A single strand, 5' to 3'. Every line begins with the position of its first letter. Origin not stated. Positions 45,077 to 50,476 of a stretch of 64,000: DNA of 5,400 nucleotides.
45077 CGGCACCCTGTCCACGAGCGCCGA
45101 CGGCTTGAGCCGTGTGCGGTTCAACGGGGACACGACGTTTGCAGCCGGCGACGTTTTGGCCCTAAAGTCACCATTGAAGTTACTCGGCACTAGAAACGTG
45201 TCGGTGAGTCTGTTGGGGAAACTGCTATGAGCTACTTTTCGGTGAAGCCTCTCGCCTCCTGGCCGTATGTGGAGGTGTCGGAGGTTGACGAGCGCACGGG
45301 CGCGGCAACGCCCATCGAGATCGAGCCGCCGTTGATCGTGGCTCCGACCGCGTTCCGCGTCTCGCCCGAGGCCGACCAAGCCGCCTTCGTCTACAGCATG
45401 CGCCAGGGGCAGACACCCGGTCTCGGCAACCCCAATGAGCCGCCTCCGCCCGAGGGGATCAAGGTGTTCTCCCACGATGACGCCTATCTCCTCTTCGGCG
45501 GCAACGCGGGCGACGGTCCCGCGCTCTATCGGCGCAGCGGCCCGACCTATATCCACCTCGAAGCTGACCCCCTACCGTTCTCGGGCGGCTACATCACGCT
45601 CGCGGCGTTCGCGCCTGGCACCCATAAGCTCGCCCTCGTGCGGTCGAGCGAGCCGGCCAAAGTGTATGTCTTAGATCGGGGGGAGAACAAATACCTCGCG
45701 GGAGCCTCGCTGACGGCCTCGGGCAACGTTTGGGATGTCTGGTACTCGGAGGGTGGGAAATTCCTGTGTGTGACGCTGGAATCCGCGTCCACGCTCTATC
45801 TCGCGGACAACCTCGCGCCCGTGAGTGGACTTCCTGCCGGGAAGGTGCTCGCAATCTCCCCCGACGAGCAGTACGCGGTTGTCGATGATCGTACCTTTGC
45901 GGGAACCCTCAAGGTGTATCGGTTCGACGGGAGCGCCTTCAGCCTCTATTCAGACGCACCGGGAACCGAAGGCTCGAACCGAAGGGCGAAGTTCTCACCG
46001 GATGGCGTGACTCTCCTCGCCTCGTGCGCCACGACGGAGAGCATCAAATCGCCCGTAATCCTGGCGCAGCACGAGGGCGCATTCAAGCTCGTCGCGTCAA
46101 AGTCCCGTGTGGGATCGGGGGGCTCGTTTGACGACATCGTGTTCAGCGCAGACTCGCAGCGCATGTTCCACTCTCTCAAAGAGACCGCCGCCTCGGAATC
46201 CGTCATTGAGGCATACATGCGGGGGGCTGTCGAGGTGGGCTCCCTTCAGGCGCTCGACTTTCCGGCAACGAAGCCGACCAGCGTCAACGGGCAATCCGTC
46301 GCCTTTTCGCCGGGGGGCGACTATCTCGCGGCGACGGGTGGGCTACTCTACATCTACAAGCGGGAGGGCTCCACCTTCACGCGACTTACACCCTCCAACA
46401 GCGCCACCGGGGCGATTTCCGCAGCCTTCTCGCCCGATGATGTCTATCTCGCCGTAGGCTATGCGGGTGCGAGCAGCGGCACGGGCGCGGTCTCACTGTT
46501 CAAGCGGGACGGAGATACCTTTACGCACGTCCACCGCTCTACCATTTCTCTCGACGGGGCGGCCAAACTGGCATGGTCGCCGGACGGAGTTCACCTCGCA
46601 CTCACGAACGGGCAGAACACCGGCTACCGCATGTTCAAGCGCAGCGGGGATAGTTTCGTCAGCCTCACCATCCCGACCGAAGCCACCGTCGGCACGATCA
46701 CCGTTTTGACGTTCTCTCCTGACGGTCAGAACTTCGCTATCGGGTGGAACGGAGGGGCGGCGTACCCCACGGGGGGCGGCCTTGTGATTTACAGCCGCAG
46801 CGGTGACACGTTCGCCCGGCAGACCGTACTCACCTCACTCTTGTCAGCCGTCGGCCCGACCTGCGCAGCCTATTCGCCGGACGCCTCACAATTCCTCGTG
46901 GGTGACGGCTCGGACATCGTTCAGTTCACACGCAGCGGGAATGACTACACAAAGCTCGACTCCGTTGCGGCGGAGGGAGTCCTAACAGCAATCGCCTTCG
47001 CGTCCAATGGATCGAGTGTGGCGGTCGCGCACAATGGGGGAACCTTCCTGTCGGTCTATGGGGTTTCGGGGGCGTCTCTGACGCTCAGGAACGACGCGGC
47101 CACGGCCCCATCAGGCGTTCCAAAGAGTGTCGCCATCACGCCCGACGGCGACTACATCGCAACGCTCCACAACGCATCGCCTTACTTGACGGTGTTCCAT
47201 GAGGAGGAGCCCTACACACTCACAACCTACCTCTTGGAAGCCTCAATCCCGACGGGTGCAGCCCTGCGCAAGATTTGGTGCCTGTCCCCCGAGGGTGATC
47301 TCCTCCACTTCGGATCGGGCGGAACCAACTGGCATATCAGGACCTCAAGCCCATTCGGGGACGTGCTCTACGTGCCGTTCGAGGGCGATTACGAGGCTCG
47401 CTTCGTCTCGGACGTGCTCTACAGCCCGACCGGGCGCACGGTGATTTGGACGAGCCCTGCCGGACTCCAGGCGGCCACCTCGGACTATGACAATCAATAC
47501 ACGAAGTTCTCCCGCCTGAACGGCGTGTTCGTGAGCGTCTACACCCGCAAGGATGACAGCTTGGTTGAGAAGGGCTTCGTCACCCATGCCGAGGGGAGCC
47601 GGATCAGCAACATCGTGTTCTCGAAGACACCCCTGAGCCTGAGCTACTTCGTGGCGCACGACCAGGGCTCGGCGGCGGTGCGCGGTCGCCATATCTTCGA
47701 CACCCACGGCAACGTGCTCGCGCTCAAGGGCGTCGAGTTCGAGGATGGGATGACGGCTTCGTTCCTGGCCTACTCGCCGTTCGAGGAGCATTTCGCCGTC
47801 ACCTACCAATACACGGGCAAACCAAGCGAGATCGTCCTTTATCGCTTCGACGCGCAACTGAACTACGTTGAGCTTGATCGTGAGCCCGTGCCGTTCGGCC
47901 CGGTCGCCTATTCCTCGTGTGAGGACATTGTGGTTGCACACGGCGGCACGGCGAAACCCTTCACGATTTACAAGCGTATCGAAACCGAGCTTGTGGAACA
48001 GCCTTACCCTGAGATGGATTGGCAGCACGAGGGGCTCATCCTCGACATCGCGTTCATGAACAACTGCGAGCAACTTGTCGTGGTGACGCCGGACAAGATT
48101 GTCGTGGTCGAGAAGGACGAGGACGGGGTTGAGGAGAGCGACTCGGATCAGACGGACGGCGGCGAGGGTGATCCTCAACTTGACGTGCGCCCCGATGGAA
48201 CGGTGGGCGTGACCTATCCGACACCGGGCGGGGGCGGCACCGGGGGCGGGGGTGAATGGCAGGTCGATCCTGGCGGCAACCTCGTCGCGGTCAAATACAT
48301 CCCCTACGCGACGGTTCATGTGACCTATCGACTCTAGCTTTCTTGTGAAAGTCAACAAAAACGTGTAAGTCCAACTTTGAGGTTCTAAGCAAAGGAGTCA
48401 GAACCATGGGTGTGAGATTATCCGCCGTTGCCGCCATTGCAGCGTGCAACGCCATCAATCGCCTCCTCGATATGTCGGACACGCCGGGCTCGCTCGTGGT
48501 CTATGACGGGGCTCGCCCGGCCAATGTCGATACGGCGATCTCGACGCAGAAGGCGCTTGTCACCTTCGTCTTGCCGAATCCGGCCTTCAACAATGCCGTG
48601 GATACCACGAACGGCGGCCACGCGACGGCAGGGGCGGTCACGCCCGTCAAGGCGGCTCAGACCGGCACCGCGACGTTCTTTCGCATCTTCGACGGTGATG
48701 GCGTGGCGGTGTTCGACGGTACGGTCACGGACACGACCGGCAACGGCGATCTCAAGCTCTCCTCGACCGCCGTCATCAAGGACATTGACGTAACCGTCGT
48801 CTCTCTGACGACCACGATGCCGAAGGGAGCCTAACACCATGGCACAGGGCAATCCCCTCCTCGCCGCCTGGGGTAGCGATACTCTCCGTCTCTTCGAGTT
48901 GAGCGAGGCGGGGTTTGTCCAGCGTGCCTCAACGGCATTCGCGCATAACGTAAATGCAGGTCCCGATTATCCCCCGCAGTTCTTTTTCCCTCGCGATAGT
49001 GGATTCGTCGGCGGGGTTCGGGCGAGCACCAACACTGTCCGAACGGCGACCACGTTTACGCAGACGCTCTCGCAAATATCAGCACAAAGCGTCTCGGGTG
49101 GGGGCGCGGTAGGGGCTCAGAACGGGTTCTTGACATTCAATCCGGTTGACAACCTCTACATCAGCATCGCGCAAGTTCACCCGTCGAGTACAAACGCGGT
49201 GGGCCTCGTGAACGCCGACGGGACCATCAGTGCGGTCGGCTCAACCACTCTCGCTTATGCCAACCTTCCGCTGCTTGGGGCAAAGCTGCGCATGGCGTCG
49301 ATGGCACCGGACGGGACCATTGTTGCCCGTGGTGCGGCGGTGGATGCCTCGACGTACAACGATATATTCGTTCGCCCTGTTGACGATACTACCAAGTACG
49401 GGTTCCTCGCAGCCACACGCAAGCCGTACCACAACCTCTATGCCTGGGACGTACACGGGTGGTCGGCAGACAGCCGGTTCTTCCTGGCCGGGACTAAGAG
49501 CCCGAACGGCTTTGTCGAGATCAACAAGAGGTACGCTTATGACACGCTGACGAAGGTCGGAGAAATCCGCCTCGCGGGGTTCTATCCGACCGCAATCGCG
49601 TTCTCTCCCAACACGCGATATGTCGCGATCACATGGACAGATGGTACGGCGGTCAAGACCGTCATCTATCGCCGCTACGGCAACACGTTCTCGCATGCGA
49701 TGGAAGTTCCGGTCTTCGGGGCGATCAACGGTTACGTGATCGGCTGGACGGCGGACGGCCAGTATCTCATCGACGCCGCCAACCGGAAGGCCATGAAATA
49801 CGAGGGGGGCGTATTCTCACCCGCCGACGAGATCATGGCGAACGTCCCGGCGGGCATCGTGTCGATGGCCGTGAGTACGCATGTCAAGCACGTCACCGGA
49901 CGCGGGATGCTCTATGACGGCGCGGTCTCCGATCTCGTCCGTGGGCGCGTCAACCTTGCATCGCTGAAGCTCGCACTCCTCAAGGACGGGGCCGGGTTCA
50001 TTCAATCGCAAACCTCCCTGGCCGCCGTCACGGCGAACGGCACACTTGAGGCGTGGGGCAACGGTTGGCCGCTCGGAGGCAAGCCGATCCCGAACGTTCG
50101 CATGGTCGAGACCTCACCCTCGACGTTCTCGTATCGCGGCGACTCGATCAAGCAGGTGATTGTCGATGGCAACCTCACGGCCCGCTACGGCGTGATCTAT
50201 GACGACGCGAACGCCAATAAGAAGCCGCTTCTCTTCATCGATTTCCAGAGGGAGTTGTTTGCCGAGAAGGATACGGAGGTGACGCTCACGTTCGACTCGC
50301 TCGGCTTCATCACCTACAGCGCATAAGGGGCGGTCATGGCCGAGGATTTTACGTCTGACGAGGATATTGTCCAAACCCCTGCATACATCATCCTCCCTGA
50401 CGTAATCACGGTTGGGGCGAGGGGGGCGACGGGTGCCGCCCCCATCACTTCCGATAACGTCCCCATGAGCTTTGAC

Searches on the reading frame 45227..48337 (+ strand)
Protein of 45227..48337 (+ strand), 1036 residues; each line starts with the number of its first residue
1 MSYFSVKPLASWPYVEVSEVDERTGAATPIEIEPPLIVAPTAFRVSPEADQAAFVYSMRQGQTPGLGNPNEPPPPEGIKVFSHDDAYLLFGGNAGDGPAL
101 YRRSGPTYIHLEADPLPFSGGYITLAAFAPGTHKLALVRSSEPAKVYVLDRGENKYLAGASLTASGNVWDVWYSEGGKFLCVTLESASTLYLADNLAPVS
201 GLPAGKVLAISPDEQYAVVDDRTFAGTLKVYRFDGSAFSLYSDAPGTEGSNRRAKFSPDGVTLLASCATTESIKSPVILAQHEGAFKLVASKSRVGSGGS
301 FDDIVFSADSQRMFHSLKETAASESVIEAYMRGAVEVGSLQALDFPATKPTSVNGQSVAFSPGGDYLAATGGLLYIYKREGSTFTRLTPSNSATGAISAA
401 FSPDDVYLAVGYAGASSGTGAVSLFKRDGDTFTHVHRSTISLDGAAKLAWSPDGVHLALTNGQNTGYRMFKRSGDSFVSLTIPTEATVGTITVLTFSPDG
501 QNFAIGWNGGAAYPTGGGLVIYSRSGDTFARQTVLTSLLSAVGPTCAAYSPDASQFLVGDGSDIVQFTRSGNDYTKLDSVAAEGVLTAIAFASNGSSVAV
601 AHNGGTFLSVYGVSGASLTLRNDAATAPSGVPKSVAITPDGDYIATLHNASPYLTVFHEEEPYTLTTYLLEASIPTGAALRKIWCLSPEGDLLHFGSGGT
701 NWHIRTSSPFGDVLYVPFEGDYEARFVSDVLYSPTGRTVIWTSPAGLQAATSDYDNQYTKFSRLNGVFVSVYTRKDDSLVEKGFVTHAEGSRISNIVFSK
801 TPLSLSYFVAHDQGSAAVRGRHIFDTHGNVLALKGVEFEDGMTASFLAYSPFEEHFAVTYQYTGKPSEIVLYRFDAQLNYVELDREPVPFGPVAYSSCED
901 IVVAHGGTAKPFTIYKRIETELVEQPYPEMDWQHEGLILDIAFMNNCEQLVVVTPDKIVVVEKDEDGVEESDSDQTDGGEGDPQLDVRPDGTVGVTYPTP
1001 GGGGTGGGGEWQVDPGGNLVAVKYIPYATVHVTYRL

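Call 18: search_protein_families(library=phrogs, proteins=[window:45227-48337:+], max_evalue=0.00001)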
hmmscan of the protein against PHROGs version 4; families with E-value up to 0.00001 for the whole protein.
window:45227-48337:+ (1036 aa): 0 families

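Call 69: search_dna_similar(query=window:45227-48337:+, collection=phages, mode=protein, max_rows=25, max_evalue=0.001)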
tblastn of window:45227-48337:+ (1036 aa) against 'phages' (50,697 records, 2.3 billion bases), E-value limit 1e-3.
Records with a match: 6; places in all: 11; records where one place covers at least 80% of the query: 0.
Best place of each record, by identity: <60% 6.
By first word of the organism name: Salicola 2; Xanthomonas 2; Caudoviricetes 1; Pseudomonas 1.
By host as written in the record: Salicola sp. M5 MPN 10^-2 23B 2; - 1; Xanthomonas oryzae pv. oryzae 1; Xanthomonas citri 1; Pseudomonas oryzihabitans J81P 1.
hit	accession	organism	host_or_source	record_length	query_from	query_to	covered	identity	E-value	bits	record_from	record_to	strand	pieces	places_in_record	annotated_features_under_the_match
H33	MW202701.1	Caudoviricetes sp.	Manatee Spring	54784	205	690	47%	25.3%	7e-13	79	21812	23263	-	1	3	wD40 repeat protein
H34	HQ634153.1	Salicola phage CGphi29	Salicola sp. M5 MPN 10^-2 23B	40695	289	675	37%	24.4%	3e-12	77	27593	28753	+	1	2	hypothetical protein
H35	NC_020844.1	Salicola phage CGphi29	Salicola sp. M5 MPN 10^-2 23B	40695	289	675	37%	24.4%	3e-12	77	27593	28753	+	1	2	hypothetical protein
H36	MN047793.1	Xanthomonas phage Xoo-sp13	Xanthomonas oryzae pv. oryzae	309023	359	605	24%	24.6%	2e-4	52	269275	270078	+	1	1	endo-1,4-beta-xylanase A precursor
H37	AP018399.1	Xanthomonas phage XacN1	Xanthomonas citri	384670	445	658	21%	26.9%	8e-6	56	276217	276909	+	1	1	glycerophosphoryl diester phosphodiesterase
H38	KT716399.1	Pseudomonas phage POR1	Pseudomonas oryzihabitans J81P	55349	425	657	22%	23.8%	1e-5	56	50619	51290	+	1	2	hypothetical protein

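Call 77: search_protein_families(library=pfam, proteins=[window:45227-48337:+], max_evalue=0.01)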
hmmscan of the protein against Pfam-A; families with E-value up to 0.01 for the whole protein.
window:45227-48337:+ (1036 aa): 8 families
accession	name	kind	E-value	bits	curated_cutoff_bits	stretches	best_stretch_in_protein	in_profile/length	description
PF23414.1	Beta-prop_EML_2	-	1.5e-11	44.6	90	1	356-463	43-145/266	Echinoderm microtubule-associated protein second beta-propeller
PF25174.1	Beta-prop_THOC3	-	1e-10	41.5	305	1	393-506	88-189/272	THOC3 beta-propeller domain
PF00400.38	WD40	-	4.6e-07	30.6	27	0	357-371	16-29/39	WD domain, G-beta repeat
PF10282.15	Lactonase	-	1.9e-06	27.8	21.7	1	585-659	245-320/344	Lactonase, 7-bladed beta-propeller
PF24817.1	WD40_WDHD1_1st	-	2.3e-06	27.4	109.9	0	417-507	147-241/291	WDHD1 first WD40 domain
PF24814.1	WD40_Prp19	-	5e-06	26.2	320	0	351-411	219-278/281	Prp19 WD40 domain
PF23389.1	Beta-prop_WDR19_1st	-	0.00069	19.2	27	0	417-510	17-103/325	WDR19 first beta-propeller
PF12894.13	ANAPC4_WD40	-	0.0012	19.4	22.9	0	482-510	32-60/91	Anaphase-promoting complex subunit 4 WD40 domain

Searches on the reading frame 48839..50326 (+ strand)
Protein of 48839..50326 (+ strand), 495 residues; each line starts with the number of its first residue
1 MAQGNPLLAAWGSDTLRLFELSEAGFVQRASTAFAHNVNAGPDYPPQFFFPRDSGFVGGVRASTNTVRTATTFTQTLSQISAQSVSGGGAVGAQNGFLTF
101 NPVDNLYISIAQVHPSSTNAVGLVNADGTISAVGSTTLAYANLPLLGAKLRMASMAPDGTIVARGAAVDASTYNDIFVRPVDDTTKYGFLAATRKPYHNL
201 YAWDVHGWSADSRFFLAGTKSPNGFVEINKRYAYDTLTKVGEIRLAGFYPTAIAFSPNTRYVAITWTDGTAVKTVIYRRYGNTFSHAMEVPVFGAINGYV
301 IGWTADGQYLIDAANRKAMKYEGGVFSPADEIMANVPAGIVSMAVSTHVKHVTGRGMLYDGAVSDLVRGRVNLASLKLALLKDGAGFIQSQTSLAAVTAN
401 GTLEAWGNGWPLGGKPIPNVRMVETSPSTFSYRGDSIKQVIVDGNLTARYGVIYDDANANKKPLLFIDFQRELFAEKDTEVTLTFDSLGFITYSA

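Call 18: search_protein_families(library=phrogs, proteins=[window:48839-50326:+], max_evalue=0.00001)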
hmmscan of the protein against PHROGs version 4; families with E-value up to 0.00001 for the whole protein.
window:48839-50326:+ (495 aa): 1 family
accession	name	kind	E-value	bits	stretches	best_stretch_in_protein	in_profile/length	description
phrog_24741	-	head and packaging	3e-41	142.7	1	1-494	1-489/490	virion structural protein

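Call 77: search_protein_families(library=pfam, proteins=[window:48839-50326:+], max_evalue=0.01)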
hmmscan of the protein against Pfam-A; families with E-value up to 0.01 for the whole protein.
window:48839-50326:+ (495 aa): 0 families
